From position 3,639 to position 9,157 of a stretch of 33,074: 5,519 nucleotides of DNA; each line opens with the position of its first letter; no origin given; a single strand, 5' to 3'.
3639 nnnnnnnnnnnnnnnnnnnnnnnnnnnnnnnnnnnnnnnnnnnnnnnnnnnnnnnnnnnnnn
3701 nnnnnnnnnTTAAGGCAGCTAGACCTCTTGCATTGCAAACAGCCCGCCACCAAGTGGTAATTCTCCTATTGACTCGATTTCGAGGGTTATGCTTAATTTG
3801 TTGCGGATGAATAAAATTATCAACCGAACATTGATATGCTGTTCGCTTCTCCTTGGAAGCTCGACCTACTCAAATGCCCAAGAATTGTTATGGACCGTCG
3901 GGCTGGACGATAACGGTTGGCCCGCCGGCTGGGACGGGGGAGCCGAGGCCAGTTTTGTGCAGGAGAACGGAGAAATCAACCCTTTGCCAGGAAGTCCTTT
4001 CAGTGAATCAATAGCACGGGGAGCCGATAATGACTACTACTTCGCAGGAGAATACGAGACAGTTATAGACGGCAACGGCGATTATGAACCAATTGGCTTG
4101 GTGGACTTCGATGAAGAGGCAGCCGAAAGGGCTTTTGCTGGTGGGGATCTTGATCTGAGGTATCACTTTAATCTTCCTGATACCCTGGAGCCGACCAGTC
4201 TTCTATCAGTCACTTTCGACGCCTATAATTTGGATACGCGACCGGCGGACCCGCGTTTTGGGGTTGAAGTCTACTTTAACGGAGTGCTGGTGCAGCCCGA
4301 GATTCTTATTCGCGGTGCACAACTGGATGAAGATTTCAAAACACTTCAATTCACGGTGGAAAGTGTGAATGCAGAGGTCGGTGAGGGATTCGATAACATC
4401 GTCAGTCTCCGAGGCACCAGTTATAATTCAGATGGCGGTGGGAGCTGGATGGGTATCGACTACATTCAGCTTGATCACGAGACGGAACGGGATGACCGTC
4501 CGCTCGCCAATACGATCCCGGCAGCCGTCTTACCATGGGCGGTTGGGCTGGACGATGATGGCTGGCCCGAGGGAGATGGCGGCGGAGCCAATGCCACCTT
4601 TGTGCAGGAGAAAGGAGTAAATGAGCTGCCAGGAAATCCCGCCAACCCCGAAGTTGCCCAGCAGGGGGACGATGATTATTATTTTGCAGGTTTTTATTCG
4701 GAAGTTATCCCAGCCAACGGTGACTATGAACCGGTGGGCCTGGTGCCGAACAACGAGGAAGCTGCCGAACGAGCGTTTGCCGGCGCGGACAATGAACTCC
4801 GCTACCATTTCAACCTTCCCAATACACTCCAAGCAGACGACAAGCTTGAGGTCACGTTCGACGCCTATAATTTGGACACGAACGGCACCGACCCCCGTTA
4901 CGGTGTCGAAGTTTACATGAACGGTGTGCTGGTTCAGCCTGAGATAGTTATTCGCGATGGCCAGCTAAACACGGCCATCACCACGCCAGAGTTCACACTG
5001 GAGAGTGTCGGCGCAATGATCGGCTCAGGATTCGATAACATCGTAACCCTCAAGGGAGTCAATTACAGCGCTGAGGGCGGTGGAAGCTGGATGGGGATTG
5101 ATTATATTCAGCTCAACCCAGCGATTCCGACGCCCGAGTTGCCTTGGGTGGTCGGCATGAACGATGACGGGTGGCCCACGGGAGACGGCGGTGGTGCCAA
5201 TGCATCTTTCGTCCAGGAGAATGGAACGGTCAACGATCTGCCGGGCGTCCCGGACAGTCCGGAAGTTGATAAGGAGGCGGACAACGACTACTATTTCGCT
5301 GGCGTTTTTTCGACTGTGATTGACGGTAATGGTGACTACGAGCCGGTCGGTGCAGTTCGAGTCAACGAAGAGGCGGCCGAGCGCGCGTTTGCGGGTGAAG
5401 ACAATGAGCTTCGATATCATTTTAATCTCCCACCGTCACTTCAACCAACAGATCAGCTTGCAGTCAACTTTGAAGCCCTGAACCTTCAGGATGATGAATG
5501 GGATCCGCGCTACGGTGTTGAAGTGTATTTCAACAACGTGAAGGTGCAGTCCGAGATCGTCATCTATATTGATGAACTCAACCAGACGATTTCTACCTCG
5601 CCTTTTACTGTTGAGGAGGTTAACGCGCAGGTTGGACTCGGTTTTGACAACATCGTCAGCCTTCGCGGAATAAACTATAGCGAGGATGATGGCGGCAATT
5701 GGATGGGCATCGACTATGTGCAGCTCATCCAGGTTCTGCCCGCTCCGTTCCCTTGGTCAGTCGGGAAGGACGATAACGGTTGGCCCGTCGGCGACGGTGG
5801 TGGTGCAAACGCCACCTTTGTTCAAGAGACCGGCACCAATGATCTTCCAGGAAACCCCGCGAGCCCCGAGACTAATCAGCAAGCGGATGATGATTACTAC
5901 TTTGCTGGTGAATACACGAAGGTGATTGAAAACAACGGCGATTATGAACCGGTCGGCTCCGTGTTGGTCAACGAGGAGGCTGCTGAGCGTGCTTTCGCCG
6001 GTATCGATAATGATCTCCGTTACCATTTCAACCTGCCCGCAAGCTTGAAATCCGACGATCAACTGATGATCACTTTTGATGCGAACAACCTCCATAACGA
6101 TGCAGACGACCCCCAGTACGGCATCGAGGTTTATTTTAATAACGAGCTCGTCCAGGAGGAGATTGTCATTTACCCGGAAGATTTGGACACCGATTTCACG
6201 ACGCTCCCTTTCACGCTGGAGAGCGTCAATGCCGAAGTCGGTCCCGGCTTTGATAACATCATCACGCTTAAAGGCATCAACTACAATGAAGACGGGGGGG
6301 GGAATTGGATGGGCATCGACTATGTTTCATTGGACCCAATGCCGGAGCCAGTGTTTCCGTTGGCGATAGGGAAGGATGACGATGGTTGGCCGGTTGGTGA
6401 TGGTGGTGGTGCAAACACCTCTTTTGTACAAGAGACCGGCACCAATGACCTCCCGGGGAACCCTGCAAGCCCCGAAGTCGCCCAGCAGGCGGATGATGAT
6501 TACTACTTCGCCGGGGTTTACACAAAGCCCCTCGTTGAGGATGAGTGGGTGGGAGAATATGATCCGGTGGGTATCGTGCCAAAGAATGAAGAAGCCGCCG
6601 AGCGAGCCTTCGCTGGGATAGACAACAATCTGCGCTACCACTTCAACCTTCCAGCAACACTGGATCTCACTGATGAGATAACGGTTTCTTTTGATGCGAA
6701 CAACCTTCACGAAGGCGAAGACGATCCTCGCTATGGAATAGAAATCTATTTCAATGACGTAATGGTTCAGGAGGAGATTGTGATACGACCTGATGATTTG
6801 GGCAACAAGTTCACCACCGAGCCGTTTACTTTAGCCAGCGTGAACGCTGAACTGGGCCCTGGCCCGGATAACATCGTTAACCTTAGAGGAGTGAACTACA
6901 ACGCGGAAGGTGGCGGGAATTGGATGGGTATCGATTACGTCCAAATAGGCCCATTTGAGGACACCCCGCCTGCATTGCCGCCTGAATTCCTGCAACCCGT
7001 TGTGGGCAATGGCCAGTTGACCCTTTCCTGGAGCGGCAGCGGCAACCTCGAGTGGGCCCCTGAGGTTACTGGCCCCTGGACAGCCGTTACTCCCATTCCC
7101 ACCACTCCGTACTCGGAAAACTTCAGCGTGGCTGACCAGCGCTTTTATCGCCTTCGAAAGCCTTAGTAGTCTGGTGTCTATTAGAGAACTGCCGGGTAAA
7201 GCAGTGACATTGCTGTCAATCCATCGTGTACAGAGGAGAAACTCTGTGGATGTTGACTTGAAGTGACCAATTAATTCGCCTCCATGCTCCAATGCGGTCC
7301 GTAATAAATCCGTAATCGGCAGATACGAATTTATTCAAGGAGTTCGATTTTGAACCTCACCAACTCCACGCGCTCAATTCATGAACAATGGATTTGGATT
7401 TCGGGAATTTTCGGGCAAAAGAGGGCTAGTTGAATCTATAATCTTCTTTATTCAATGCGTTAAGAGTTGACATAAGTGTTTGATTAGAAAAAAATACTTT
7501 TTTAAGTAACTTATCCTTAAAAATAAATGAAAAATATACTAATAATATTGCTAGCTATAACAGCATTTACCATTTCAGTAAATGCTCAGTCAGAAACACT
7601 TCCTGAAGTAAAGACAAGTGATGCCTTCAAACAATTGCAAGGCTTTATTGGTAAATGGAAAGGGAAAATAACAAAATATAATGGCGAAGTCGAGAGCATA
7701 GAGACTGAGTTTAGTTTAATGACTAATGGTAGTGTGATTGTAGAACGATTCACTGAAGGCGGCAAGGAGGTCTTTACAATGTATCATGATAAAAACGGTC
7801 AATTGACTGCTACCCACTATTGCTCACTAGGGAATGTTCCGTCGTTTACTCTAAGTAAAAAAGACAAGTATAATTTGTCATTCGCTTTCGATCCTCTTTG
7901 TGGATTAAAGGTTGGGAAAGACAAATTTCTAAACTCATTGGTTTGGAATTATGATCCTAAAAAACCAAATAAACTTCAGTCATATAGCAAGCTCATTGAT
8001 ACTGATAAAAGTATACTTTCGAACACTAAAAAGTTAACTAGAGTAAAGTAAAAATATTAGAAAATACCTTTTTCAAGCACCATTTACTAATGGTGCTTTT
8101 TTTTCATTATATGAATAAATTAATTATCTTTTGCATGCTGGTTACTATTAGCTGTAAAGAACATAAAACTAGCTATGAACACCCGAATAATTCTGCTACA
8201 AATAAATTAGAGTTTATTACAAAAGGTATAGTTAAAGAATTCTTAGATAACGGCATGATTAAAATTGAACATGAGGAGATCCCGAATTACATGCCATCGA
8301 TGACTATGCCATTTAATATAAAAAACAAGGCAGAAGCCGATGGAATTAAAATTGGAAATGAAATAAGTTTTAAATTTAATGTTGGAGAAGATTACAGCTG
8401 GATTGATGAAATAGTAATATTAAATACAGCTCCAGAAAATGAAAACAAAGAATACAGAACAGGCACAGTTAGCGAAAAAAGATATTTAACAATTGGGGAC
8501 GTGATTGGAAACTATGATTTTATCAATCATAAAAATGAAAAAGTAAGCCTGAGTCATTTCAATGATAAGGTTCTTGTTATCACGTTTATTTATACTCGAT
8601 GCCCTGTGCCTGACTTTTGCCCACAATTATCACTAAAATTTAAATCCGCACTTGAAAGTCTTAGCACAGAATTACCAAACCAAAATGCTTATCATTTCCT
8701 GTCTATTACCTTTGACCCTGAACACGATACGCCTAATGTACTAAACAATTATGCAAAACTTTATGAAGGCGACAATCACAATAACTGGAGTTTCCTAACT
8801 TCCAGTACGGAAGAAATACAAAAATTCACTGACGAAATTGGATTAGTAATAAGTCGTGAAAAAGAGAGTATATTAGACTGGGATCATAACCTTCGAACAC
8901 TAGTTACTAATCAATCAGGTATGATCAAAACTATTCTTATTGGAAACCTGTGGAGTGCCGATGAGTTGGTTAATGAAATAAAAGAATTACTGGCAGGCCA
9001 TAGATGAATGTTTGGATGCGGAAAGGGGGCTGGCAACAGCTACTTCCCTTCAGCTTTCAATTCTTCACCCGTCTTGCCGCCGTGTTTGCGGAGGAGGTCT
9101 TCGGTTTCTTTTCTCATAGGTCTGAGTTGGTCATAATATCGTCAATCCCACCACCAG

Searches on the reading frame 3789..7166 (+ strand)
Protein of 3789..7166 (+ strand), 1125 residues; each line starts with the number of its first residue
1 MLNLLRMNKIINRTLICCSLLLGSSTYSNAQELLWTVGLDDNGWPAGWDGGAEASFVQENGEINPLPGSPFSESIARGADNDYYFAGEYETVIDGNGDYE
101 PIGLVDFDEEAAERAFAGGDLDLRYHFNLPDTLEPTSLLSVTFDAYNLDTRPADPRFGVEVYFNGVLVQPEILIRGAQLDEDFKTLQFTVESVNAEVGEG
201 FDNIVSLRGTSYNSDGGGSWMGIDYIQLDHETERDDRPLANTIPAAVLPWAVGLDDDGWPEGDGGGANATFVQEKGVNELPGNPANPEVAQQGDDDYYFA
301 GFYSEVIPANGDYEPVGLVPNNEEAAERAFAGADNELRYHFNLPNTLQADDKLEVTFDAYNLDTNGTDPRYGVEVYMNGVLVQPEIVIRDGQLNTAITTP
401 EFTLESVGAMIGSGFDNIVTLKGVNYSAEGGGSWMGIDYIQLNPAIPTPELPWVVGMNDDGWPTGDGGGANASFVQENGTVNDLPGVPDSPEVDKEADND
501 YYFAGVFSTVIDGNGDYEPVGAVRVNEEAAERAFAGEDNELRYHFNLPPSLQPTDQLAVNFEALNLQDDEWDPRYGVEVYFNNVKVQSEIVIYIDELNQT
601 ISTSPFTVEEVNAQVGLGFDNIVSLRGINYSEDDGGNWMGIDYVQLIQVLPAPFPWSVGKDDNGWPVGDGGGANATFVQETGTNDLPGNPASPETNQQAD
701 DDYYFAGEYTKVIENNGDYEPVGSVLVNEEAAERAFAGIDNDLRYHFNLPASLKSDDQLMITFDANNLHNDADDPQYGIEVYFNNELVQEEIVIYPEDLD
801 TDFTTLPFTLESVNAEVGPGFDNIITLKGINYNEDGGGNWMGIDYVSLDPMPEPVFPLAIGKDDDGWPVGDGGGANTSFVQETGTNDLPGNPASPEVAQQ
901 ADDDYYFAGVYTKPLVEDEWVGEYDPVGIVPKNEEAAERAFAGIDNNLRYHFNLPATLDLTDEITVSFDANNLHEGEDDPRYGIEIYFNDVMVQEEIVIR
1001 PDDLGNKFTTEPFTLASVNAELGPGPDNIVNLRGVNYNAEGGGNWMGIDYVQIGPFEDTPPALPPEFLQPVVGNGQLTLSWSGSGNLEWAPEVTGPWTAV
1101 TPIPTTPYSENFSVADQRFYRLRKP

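Call 9: search_protein_families(library=pfam, proteins=[window:3789-7166:+], max_evalue=0.01)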
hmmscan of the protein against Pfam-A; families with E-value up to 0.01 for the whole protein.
window:3789-7166:+ (1125 aa): 2 families
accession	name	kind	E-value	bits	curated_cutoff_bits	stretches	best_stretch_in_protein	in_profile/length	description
PF03628.18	PapG_C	-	0.00015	22.1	20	0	398-428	36-66/108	PapG chaperone-binding domain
PF19643.4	DUF6146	-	0.0032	17.7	27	0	702-722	79-99/133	Family of unknown function (DUF6146)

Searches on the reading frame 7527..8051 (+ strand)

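Call 9: search_protein_families(library=pfam, proteins=[window:7527-8051:+], max_evalue=0.01)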
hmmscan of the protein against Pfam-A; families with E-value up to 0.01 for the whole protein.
window:7527-8051:+ (174 aa): 1 family
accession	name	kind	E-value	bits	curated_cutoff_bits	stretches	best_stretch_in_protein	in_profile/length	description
PF20448.3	DUF6705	-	0.0058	16.9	24.4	0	1-45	1-42/188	Family of unknown function (DUF6705)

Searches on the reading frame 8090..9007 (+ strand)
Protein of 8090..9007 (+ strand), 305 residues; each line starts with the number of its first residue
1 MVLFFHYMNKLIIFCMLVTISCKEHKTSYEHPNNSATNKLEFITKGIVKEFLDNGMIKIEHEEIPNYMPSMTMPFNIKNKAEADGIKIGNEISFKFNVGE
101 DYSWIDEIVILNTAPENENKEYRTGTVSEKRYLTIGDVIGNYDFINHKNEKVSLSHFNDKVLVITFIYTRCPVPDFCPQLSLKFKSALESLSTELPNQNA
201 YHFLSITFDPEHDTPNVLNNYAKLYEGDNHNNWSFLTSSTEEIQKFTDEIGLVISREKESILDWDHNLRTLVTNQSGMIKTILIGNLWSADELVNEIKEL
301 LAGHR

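Call 9: search_protein_families(library=pfam, proteins=[window:8090-9007:+], max_evalue=0.01)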
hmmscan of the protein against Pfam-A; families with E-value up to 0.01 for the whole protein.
window:8090-9007:+ (305 aa): 3 families
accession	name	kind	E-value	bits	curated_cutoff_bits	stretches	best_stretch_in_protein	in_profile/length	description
PF02630.20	SCO1-SenC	-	2.7e-17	63.4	22.8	1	140-277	2-132/134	SCO1/SenC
PF11604.15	CusF_Ec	-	1.7e-12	47.4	27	1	45-106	5-68/72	Copper binding periplasmic protein CusF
PF08534.16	Redoxin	-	0.0061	16.8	26.6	0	147-259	16-111/148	Redoxin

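Call 51: find_encoding_contigs(protein=window:8090-9007:+, flank=10000, max_places=8)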
Protein window:8090-9007:+ (305 aa): 4 contigs read that carry it; 4 places shown.
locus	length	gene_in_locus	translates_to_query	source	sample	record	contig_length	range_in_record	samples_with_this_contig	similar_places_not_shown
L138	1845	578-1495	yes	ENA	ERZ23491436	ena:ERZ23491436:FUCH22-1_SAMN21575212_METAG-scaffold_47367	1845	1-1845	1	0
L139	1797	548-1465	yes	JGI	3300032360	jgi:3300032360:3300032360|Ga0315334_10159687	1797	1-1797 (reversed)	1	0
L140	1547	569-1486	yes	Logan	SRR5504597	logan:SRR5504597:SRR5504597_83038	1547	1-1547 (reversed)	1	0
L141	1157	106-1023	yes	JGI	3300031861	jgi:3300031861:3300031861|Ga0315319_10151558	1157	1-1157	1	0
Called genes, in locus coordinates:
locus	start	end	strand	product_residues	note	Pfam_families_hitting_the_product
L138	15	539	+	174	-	-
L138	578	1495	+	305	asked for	PF11604:CusF_Ec, PF02630:SCO1-SenC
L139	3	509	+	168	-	?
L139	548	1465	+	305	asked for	PF11604:CusF_Ec, PF02630:SCO1-SenC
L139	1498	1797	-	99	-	?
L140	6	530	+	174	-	-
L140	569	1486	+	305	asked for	PF11604:CusF_Ec, PF02630:SCO1-SenC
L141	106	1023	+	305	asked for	PF11604:CusF_Ec, PF02630:SCO1-SenC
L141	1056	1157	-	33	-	?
